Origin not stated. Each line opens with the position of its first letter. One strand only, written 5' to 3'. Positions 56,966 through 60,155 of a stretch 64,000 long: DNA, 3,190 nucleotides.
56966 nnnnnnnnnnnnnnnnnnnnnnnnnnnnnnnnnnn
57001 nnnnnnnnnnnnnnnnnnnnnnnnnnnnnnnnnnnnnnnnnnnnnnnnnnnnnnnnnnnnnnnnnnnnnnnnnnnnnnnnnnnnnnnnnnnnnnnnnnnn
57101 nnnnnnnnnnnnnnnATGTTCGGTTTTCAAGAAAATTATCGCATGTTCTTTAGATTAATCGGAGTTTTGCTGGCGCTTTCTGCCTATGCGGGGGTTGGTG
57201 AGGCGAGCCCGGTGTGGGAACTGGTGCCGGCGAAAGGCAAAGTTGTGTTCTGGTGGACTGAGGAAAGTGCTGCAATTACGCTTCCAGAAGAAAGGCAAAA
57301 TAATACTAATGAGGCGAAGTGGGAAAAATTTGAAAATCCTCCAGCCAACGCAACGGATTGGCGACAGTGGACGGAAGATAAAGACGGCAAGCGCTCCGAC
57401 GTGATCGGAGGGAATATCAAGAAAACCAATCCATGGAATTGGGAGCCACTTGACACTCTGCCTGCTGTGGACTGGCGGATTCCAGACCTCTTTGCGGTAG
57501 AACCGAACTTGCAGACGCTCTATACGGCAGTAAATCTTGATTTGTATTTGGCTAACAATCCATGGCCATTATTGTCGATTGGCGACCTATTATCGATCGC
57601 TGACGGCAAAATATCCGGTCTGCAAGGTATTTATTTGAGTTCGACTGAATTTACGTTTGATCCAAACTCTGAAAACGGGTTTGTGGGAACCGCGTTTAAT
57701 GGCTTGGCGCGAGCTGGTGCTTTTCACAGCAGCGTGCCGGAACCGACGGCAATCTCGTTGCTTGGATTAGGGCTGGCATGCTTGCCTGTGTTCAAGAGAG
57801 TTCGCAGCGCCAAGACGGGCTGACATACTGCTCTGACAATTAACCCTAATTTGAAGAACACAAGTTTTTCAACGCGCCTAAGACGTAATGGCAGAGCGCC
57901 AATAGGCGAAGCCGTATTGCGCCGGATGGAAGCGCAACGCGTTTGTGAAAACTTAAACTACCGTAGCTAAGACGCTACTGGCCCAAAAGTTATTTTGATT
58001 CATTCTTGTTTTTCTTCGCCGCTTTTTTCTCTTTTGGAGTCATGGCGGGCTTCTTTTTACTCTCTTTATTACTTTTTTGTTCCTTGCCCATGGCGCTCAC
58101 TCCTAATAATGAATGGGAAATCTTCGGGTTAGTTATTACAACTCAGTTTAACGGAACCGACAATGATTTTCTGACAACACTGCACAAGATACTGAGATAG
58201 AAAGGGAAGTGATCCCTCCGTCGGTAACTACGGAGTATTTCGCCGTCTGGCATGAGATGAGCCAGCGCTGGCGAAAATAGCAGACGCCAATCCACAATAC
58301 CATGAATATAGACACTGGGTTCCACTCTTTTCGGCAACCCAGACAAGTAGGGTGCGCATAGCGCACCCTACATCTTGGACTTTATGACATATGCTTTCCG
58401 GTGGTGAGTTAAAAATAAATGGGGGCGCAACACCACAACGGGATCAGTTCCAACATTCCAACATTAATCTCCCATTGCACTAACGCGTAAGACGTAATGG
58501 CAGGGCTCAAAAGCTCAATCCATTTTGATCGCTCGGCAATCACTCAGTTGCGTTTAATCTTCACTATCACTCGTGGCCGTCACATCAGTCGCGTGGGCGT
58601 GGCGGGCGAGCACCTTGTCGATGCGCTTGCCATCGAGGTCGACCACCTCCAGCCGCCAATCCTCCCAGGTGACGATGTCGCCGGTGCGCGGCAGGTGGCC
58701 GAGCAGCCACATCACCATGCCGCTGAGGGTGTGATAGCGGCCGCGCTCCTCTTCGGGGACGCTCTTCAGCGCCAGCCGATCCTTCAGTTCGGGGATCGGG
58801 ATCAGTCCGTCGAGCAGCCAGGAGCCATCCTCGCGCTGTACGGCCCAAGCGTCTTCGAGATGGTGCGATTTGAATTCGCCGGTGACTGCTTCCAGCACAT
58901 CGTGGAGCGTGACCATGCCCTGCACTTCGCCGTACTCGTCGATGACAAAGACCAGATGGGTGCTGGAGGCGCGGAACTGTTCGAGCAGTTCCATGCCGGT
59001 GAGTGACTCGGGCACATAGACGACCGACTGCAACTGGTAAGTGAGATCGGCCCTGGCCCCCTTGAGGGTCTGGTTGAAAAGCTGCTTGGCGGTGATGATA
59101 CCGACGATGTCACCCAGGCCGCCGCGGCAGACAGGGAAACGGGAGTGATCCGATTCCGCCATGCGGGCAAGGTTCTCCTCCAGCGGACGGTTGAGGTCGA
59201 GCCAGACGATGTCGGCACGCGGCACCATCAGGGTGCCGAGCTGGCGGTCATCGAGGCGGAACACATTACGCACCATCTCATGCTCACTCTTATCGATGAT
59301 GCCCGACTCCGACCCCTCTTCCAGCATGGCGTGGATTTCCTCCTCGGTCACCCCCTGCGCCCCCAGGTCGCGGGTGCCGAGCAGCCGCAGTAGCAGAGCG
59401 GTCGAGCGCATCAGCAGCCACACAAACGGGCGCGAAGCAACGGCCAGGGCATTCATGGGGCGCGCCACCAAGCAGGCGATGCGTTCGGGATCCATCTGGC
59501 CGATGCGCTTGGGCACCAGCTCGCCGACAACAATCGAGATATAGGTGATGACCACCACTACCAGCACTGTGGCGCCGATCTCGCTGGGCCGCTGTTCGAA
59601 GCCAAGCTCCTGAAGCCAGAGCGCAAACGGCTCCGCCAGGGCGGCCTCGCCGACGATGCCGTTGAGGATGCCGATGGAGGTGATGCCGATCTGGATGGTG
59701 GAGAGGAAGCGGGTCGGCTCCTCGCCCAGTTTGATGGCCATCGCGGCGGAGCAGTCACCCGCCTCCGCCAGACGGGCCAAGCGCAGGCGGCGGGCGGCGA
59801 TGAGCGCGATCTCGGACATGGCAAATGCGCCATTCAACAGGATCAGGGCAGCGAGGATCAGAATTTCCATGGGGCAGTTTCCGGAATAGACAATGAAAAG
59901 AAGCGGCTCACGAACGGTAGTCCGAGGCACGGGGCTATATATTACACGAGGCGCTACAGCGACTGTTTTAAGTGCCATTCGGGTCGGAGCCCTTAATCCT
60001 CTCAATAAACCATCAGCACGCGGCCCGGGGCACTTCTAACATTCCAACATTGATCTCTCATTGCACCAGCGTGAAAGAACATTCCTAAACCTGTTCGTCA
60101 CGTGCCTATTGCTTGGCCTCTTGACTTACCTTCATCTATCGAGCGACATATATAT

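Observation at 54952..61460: AT-rich accessory island: TA module at the border, 1.5 kb of ORF-poor repeat-rich DNA, PEP-CTERM protein, small basic ORF, repeat-flanked CorC transporter and an orphan membrane protein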

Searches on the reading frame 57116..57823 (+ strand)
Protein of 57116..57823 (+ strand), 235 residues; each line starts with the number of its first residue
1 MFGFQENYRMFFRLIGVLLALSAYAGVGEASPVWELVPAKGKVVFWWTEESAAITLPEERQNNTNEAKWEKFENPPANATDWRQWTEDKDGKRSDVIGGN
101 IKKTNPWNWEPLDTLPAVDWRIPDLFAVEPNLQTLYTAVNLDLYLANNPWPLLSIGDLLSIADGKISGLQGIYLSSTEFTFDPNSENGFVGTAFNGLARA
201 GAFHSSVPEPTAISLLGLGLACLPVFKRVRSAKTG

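Call 11: search_protein_families(library=pfam, proteins=[window:57116-57823:+], max_evalue=0.01)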
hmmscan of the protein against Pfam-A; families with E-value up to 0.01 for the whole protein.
window:57116-57823:+ (235 aa): 1 family
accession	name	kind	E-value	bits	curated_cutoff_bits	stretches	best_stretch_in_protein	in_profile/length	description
PF07589.16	PEP-CTERM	-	0.00054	20.4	20.7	1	206-225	1-19/24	PEP-CTERM motif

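Call 12: search_protein_families(library=ncbifam, proteins=[window:57116-57823:+], max_evalue=0.01)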
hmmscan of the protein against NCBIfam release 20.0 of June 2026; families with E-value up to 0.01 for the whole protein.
window:57116-57823:+ (235 aa): 5 families
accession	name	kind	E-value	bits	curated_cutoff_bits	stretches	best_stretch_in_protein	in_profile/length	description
NF033554.9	floc_PepA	equivalog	0.00055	19.8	80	1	202-230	233-260/261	flocculation-associated PEP-CTERM protein PepA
NF038129.1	PEP_NF038129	equivalog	0.00059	19.7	65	1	176-228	141-192/194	NF038129 family PEP-CTERM protein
NF038125.1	PEP_CTERM_THxN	subfamily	0.0007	19.3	85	1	204-228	220-244/246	THxN family PEP-CTERM protein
NF038118.1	PEP_CTERM_CCXG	equivalog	0.0013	18.4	90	1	191-230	160-199/199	CCXG family PEP-CTERM protein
NF041538.1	PEP_EDSA_1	subfamily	0.0038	16.9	100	1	202-228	280-305/307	EDSAP-1 family PEP-CTERM protein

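Call 28: search_protein_families(library=padloc, proteins=[window:57116-57823:+], max_evalue=0.1)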
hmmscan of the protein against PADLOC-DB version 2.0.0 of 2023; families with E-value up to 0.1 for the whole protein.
window:57116-57823:+ (235 aa): 0 families

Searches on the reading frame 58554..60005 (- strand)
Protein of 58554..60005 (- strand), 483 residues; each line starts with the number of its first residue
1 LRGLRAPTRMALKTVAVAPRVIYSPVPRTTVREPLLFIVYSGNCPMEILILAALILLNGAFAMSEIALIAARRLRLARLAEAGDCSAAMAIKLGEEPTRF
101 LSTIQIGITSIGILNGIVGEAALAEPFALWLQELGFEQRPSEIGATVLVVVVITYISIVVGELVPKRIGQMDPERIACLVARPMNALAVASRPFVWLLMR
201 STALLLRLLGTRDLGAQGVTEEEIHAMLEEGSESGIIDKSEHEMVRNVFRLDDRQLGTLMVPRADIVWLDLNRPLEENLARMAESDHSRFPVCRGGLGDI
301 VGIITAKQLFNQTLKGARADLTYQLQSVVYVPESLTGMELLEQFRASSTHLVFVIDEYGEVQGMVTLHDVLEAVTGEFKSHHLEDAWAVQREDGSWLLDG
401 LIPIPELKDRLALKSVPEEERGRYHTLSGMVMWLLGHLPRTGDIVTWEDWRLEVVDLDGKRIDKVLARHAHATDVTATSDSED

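Call 11: search_protein_families(library=pfam, proteins=[window:58554-60005:-], max_evalue=0.01)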
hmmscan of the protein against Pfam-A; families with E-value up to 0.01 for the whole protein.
window:58554-60005:- (483 aa): 3 families
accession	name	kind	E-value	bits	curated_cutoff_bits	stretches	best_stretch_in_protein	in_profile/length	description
PF01595.25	CNNM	-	1e-44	152.8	28.4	1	49-241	1-181/181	Cyclin M transmembrane N-terminal domain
PF03471.22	CorC_HlyC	-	7.9e-21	74.3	27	1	390-468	2-78/81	Transporter associated domain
PF00571.33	CBS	-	3e-16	59.9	24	2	327-374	8-55/57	CBS domain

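Call 12: search_protein_families(library=ncbifam, proteins=[window:58554-60005:-], max_evalue=0.01)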
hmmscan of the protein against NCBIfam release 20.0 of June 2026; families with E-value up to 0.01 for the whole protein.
window:58554-60005:- (483 aa): 6 families
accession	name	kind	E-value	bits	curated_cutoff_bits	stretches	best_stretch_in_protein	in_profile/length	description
NF052568.1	PolamExpPaeASal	equivalog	1.8e-105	353.2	500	1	47-466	4-421/424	polyamine export protein PaeA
NF008604.1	PRK11573.1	equivalog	4.7e-47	160.8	475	1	48-471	10-420/428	hypothetical protein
TIGR03520.1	GldE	subfamily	3.9e-43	148.1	376.05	1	53-466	3-404/408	gliding motility-associated protein GldE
NF011675.0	PRK15094.1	equivalog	9.8e-35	120.3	379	1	221-469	34-281/292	CNNM family magnesium/cobalt transport protein CorC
NF053863.1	DS11_antiphage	equivalog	0.00015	21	260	1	254-372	73-190/305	CBS domain-containing anti-phage protein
TIGR01302.1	IMP_dehydrog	equivalog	0.00032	19.7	481.5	1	260-373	86-199/450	IMP dehydrogenase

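Call 28: search_protein_families(library=padloc, proteins=[window:58554-60005:-], max_evalue=0.1)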
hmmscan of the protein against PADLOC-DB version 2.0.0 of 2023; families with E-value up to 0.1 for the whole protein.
window:58554-60005:- (483 aa): 0 families

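Call 36: find_homologous_proteins(query=window:58554-59870:-, max_evalue=1e-30)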
Query window:58554-59870:- (438 aa): 8000 proteins with E <= 1e-30 among 8000 candidates; the best 120 are listed.
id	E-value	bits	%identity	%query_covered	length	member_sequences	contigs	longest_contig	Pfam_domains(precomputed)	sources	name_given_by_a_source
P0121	4.2e-283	957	100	100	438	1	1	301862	PF01595.26,PF03471.23,PF00571.34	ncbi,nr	ncbi:MAG: HlyC/CorC family transporter [Gammaproteobacteria bacterium]|nr:HlyC/CorC family transport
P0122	8.7e-252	854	89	100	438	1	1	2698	PF01595.26,PF03471.23,PF00571.34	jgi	-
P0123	3.8e-246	835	87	100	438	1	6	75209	PF01595.26,PF03471.23,PF00571.34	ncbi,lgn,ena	-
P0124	1.1e-243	827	87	100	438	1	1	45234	PF01595.26,PF03471.23,PF00571.34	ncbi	-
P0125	5.3e-238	808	86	96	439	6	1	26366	PF01595.26,PF03471.23,PF00571.34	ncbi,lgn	-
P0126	3.1e-232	789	83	99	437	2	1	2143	PF01595.26,PF03471.23,PF00571.34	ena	-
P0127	6.9e-232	788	84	98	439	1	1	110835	PF01595.26,PF03471.23,PF00571.34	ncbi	ncbi:MAG: hemolysin family protein [Pseudomonadota bacterium]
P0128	1.1e-229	781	85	96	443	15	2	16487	PF01595.26,PF03471.23,PF00571.34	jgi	jgi:putative hemolysin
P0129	5.6e-228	775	81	100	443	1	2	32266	PF01595.26,PF03471.23,PF00571.34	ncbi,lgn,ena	-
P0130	1.2e-227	774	84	96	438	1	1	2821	PF01595.26,PF03471.23,PF00571.34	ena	-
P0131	1.6e-227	774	83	96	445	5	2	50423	PF01595.26,PF03471.23,PF00571.34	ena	-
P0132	1.7e-225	767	82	96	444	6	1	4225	PF01595.26,PF03471.23,PF00571.34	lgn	-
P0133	3.9e-225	766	81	100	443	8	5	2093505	PF01595.26,PF03471.23,PF00571.34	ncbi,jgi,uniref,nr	ncbi:MAG: hemolysin family protein [Aromatoleum sp.]|jgi:putative hemolysin|uniref:hemolysin family 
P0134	4.1e-224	762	80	100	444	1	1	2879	PF01595.26,PF03471.23,PF00571.34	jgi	jgi:magnesium and cobalt exporter, CNNM family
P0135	1.2e-223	761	80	100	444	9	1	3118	PF01595.26,PF03471.23,PF00571.34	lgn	-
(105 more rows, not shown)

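Call 37: find_encoding_contigs(protein=P0123, flank=10000, max_places=2)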
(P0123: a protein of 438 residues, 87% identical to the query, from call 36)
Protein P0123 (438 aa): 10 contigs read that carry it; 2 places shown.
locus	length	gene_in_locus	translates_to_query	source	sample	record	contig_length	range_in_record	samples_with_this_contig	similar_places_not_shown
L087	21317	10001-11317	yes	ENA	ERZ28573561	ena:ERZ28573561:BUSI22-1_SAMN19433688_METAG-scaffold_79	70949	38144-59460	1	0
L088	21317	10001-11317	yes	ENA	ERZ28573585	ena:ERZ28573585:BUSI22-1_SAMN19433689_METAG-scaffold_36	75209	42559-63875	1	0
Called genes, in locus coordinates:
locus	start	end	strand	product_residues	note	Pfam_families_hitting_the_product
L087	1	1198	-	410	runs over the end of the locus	PF03453:MoeA_N, PF00994:MoCF_biosynth, PF03454:MoeA_C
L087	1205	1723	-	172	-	PF00994:MoCF_biosynth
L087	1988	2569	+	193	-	PF03861:ANTAR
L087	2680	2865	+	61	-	-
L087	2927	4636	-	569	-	-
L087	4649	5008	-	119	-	-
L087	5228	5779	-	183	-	-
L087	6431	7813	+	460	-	PF13379:NMT1_2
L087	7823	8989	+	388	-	PF00528:BPD_transp_1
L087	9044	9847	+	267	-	PF00005:ABC_tran, PF13304:AAA_21 (faint)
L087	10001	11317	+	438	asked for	PF01595:CNNM, PF00571:CBS (weak), PF03471:CorC_HlyC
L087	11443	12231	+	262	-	PF04402:SIMPL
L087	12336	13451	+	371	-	-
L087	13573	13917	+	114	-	-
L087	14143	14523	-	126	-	-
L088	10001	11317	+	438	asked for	PF01595:CNNM, PF00571:CBS (weak), PF03471:CorC_HlyC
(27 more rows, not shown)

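Call 38: find_encoding_contigs(protein=P0124, flank=10000, max_places=2)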
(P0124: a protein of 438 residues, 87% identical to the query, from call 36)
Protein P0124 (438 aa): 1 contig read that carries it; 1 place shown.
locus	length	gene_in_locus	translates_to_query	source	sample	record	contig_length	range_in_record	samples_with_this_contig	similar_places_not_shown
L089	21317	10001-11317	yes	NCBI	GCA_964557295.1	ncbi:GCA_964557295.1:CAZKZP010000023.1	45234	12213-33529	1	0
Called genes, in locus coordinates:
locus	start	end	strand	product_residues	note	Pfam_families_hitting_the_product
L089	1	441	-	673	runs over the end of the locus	PF00672:HAMP, PF00015:MCPsignal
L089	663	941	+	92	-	-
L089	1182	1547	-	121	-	PF00072:Response_reg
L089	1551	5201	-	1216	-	PF03707:MHYT, PF00989:PAS, PF08447:PAS_3, PF08448:PAS_4, PF13426:PAS_9, PF08448:PAS_4, PF00512:HisKA, PF02518:HATPase_c, +3 more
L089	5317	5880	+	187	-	PF01510:Amidase_2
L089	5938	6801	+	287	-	-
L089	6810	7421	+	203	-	PF00300:His_Phos_1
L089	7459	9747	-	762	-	PF14537:Cytochrom_c3_2 (faint), PF22113:Mtrc-MtrF_II-IV_dom (faint), PF14522:Cytochrome_C7 (faint), PF09699:Paired_CXXCH_1 (weak)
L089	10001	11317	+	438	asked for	PF01595:CNNM, PF00571:CBS, PF03471:CorC_HlyC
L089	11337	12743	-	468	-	PF00206:Lyase_1, PF14698:ASL_C2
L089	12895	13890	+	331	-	PF06580:His_kinase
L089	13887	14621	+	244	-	PF00072:Response_reg, PF04397:LytTR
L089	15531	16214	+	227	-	-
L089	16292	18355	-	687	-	-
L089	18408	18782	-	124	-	PF00034:Cytochrom_C (weak), PF13442:Cytochrome_CBB3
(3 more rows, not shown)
